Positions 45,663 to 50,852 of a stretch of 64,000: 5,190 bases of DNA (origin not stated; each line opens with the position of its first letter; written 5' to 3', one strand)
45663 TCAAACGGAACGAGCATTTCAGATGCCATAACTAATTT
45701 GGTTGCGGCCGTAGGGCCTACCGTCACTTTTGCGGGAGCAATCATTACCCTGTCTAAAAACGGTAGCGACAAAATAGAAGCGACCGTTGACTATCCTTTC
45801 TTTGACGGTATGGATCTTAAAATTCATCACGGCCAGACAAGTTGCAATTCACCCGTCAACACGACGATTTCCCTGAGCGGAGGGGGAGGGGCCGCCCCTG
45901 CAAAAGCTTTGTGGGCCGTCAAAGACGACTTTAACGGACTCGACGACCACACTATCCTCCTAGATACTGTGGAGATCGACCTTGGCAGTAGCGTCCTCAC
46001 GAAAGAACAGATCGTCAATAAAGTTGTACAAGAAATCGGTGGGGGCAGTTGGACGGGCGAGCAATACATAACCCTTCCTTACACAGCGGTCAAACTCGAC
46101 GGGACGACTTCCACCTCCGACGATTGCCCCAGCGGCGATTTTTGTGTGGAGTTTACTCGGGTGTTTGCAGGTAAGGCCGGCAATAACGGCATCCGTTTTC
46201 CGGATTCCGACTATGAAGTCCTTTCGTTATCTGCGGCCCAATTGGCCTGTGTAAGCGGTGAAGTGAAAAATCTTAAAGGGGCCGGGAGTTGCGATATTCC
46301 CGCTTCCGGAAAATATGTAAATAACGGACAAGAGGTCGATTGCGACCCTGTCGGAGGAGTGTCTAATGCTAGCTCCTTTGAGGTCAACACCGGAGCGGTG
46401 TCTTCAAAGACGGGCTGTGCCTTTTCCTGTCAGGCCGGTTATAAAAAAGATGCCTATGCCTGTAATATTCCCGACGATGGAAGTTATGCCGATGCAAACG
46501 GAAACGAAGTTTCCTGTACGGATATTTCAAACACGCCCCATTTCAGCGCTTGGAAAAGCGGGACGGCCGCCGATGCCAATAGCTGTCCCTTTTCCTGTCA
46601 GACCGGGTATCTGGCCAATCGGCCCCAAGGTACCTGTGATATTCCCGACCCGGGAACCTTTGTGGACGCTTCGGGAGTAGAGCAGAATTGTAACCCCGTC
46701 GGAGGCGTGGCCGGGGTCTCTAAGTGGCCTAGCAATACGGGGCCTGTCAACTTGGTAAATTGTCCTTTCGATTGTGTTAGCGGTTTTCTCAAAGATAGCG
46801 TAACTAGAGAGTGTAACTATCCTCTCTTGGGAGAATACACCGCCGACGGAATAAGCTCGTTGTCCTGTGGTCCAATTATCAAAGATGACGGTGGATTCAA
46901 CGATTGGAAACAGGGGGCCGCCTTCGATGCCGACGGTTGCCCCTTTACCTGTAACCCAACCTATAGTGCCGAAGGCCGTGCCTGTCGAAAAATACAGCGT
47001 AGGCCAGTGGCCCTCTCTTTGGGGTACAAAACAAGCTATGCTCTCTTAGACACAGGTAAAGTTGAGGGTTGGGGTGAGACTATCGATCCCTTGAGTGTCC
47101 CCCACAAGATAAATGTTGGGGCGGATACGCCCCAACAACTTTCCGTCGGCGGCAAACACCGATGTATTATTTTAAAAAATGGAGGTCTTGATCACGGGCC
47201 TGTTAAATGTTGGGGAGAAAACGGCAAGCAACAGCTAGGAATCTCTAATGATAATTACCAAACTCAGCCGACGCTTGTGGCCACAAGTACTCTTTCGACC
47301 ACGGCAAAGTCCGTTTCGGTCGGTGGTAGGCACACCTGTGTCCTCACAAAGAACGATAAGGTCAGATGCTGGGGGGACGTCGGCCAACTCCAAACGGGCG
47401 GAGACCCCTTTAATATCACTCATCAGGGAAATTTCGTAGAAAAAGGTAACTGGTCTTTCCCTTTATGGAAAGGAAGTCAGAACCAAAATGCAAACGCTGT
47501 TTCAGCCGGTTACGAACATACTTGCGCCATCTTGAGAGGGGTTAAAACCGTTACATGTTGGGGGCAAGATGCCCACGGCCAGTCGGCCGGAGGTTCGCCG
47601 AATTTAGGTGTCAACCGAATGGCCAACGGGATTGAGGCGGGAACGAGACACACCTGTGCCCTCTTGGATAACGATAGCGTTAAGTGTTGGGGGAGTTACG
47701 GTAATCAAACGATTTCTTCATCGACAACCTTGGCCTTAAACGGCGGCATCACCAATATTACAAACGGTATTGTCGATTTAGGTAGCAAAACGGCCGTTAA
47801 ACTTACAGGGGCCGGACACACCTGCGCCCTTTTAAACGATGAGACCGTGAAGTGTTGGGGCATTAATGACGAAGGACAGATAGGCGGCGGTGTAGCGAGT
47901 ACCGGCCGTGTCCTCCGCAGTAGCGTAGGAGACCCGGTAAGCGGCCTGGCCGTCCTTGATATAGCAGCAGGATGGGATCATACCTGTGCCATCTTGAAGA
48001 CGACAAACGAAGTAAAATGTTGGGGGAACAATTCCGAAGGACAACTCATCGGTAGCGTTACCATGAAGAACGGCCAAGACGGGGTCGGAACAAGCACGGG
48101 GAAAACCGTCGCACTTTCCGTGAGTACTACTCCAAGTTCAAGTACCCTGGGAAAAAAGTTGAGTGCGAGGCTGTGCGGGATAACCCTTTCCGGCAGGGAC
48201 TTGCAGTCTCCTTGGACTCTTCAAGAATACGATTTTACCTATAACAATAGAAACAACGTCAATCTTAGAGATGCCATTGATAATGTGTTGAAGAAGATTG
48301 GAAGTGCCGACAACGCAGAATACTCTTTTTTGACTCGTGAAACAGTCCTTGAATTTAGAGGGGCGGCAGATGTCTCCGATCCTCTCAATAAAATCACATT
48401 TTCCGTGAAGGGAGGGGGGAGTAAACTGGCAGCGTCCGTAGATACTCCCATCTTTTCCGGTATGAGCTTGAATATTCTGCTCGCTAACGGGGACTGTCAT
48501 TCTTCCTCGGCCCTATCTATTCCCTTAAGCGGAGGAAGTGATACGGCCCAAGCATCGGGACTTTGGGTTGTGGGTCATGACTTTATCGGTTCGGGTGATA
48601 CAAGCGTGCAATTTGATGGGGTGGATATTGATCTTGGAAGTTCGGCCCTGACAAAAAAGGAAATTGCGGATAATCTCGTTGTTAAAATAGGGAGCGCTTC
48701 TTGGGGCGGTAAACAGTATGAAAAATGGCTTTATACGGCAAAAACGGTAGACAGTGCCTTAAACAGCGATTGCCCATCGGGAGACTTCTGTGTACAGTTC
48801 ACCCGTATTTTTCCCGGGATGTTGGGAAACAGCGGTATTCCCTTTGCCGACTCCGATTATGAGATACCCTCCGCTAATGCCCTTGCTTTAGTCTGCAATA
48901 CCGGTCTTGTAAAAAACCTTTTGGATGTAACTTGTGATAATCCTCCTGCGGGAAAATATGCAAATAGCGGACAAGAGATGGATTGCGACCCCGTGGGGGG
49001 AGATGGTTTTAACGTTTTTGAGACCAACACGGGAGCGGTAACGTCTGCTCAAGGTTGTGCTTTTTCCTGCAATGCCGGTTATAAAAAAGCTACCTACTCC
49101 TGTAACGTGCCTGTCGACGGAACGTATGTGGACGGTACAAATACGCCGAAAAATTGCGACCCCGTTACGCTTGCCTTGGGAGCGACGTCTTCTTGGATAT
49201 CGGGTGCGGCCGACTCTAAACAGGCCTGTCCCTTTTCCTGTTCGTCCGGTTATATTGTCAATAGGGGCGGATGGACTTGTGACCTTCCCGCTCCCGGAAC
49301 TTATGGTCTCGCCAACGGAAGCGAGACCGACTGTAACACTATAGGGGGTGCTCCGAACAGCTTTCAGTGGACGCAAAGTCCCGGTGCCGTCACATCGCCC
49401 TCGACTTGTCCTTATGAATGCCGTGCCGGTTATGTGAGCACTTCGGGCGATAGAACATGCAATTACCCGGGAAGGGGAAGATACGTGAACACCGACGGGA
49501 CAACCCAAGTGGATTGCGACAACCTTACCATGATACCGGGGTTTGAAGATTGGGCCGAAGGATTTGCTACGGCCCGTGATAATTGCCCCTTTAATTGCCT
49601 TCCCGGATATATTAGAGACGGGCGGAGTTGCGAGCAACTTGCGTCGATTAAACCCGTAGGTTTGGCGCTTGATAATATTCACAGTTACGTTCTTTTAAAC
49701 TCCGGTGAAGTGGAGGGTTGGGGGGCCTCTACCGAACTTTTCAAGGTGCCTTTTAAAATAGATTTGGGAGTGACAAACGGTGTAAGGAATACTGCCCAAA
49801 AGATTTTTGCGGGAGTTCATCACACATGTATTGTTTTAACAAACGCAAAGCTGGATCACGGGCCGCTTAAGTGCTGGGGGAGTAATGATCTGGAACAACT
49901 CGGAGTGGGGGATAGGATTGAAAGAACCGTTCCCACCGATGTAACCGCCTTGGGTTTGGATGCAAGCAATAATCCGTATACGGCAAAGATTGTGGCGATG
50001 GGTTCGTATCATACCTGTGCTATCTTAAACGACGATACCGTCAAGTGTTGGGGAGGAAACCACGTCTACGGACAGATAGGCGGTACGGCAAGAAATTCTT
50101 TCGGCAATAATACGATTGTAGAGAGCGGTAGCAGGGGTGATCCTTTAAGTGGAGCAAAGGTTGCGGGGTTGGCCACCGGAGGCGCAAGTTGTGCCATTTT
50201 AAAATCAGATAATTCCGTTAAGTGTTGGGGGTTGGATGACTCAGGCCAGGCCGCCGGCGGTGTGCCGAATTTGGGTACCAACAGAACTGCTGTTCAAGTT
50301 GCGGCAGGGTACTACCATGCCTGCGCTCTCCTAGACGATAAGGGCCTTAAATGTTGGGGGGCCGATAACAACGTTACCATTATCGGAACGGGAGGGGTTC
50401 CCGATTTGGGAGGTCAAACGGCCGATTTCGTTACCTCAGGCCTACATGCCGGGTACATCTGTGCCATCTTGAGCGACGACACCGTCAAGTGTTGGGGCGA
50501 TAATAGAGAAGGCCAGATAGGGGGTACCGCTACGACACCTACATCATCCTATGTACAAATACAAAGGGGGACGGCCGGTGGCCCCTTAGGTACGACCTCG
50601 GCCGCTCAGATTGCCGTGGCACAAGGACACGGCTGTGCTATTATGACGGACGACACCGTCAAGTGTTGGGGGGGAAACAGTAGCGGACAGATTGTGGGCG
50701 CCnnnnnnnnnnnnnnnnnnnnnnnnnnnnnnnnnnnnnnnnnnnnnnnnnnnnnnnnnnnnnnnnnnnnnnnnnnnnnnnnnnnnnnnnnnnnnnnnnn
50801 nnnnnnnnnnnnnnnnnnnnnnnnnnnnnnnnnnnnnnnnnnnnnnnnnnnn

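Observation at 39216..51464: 4082-aa ORF is four complete family units fused head to tail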

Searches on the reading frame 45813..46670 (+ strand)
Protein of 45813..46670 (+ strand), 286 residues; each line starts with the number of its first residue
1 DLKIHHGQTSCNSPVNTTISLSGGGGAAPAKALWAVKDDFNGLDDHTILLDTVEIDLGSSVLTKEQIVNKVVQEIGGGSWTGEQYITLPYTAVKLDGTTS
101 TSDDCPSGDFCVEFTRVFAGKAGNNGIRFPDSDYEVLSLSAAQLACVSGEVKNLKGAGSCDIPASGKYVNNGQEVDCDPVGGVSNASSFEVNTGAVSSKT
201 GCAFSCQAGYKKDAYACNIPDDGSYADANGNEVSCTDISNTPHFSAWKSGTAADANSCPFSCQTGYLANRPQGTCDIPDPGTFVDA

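Call 76: find_homologous_proteins(query=window:45813-46670:+, max_evalue=0.001)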
Query window:45813-46670:+: 1735 candidates shared short words with the query, none scored E <= 0.001.

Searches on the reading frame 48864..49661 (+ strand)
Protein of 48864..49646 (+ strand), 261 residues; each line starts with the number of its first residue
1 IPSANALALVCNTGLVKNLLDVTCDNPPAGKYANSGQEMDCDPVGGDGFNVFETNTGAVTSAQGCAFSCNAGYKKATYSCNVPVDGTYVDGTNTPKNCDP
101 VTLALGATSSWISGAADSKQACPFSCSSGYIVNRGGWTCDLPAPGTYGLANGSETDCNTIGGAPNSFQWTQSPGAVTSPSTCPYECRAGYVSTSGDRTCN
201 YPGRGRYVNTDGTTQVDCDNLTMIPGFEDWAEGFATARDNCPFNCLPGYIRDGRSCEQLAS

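Call 64: predict_structure(alignment_id=A2)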
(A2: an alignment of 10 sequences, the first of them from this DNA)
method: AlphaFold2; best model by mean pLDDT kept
length: 266 residues; sequences in the alignment: 10
mean_pLDDT: 88.0   pTM: 0.61
mean pLDDT of the five models: 88.0, 87.8, 87.3, 87.1, 86.6
residues with pLDDT >= 90: 149; 70-90: 101; 50-70: 14; < 50: 2
segments of 3 or more residues with pLDDT < 50: none
pLDDT, mean of each block of 10 residues (from residue 1): 63 89 91 92 86 91 90 88 89 86 89 88 92 89 94 93 92 93 91 85 90 84 92 90 93 88 57
secondary structure, 60 per line:
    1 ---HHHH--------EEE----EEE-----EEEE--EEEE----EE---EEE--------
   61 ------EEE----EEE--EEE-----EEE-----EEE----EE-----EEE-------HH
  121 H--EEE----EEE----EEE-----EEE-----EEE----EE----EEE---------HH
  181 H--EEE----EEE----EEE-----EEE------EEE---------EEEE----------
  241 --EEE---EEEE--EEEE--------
elements in order: H4-7 E16-18 E23-25 E31-34 E37-40 E50-52 E67-69 E74-76 E79-81 E87-89 E95-97 E109-111 E124-126 E131-133 E138-140 E146-148 E154-156 E167-169 E184-186 E191-193 E198-200 E206-208 E215-217 E227-230 E243-245 E249-252 E255-258

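Call 67: fold_search(model_id=the predicted structure, library=pdb)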
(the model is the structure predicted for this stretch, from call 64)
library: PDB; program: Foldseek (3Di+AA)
matches with E <= 10: 275; with E <= 0.001: 0
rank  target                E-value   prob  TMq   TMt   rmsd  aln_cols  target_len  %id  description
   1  8wa2_C                1.2e-03  0.57  0.16  0.06  15.4       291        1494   17  cryo-EM structure of native mastigonemes isolated from Chlamydomonas reinhardtii at 3.0 angstrom resolution (released 2024-04-10)
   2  8wa2_E                1.6e-03  0.96  0.28  0.09  11.1       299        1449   18  cryo-EM structure of native mastigonemes isolated from Chlamydomonas reinhardtii at 3.0 angstrom resolution (released 2024-04-10)
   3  8wa2_D                1.7e-02  0.33  0.20  0.06  14.3       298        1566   14  cryo-EM structure of native mastigonemes isolated from Chlamydomonas reinhardtii at 3.0 angstrom resolution (released 2024-04-10)
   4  8tv1_C                6.0e-02  0.60  0.18  0.16  13.4       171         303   13  Structure of the EphA2 LBDCRD bound to FabS1C_L1 (released 2024-06-26)
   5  8tx1                  6.0e-02  0.35  0.26  0.06  14.0       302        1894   19  Characterization of the Chlamydomonas Flagellar Mastigoneme Filament Structure at 3.6A (released 2023-10-25)
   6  8trt_D                6.7e-02  0.60  0.17  0.32  11.9       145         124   16  Structure of the EphA2 CRD bound to FabS1CE_C1, monoclinic form (released 2023-11-22)
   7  8trs_D                7.9e-02  0.47  0.17  0.30  12.1       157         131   15  Structure of the EphA2 CRD bound to FabS1CE_C1, trigonal form (released 2023-11-22)
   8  9oz8_C                7.9e-02  0.15  0.21  0.10  25.1       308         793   13  Cryo-EM structure of chicken NEL dimer bound with one human NICOL. (released 2026-02-25)
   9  6pog_B                7.9e-02  0.10  0.13  0.15  13.9       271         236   15  Crystal structure of the NELL2 EGF1-6-Robo3 FN1 complex (released 2020-05-06)
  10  2x10                  8.3e-02  0.35  0.19  0.11  15.6       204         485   12  Crystal structure of the complete EphA2 ectodomain (released 2010-03-16)
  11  9b4h_A                8.3e-02  0.35  0.25  0.07  11.8       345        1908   17  Chlamydomonas reinhardtii mastigoneme filament (released 2024-04-10)
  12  1z1y_B                9.3e-02  0.23  0.16  0.22  20.7       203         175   17  Crystal structure of Methylated Pvs25, an ookinete protein from Plasmodium vivax (released 2005-12-06)
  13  3fl7                  1.0e-01  0.35  0.17  0.10  12.5       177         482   15  Crystal structure of the human ephrin A2 ectodomain (released 2009-01-27)
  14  6mgp_X                1.1e-01  0.41  0.18  0.27  10.7       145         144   16  Structure of human 4-1BB / 4-1BBL complex (released 2018-11-14)
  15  9vql_A                1.2e-01  0.11  0.14  0.06  24.7       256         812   16  Cryo-EM structure of the dimeric Elapor1 mutant (released 2025-07-23)
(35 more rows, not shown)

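Call 84: search_protein_families(library=pfam, proteins=[window:48864-49646:+], max_evalue=10)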
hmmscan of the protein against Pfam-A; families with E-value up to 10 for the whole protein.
window:48864-49646:+ (261 aa): 3 families
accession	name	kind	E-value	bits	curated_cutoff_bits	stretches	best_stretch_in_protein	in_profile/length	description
PF12662.13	cEGF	-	0.0038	17.5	26.6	1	245-257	6-20/24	Complement Clr-like EGF-like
PF02822.19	Antistasin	-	0.027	15.4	21.2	1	240-257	5-22/26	Antistasin family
PF23091.2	TNFR_ELAPOR1_6th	-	0.073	13.4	33.2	1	69-102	2-36/41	ELAPOR1-like, TNF receptor-like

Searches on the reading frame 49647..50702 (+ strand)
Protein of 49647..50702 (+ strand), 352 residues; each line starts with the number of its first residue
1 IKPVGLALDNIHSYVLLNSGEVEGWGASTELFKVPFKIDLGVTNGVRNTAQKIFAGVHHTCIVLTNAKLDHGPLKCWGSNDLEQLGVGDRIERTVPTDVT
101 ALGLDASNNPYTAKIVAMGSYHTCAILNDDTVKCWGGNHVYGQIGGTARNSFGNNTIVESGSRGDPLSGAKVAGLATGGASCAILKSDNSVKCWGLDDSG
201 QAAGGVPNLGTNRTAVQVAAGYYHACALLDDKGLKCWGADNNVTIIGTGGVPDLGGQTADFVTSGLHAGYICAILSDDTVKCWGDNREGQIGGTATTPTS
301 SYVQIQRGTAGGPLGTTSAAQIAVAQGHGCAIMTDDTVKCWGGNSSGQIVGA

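Call 69: search_solved_structures(query=window:49647-50702:+, max_evalue=0.00001)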
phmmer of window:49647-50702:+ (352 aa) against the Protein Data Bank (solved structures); distinct sequences matched with E-value up to 0.00001: 18.
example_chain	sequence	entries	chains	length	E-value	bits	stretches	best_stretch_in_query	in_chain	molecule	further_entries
8gqe_B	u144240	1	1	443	8.4e-14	54.7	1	34-241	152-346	Ultraviolet-B receptor UVR8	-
6xzn_A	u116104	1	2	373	1.1e-13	54.3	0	34-203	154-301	Ultraviolet-B receptor UVR8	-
6xzm_A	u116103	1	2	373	1.2e-13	54.1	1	34-241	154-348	Ultraviolet-B receptor UVR8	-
4d9s_A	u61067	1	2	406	1.8e-13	53.6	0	44-241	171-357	UVB-resistance protein UVR8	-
4nc4_A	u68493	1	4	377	2.1e-13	53.4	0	44-241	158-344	Ultraviolet-B receptor UVR8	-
4dnu_A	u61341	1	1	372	2.1e-13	53.4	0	24-145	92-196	AT5g63860/MGI19_6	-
7vgg_B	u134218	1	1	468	3e-13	52.9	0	24-145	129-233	Ultraviolet-B receptor UVR8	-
4dnw_A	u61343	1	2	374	3.3e-13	52.8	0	34-238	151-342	AT5g63860/MGI19_6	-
4dnv_A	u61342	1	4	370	4.1e-13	52.4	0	34-241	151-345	AT5g63860/MGI19_6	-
6xzl_A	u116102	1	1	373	4.3e-13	52.4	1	44-241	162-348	Ultraviolet-B receptor UVR8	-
4naa_A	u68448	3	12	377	5.3e-13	52.1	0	24-146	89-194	Ultraviolet-B receptor UVR8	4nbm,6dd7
7a0j_AAA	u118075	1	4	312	1.8e-11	47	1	177-240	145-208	Serine/threonine-protein kinase-like protein ACR4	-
5hq2_K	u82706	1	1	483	3.7e-08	36.1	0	74-150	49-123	Guanine nucleotide exchange factor SRM1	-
5t94_A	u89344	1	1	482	3.9e-08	36.1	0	74-150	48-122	Guanine nucleotide exchange factor SRM1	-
3of7_A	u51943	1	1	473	4.5e-08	35.9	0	74-150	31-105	Regulator of chromosome condensation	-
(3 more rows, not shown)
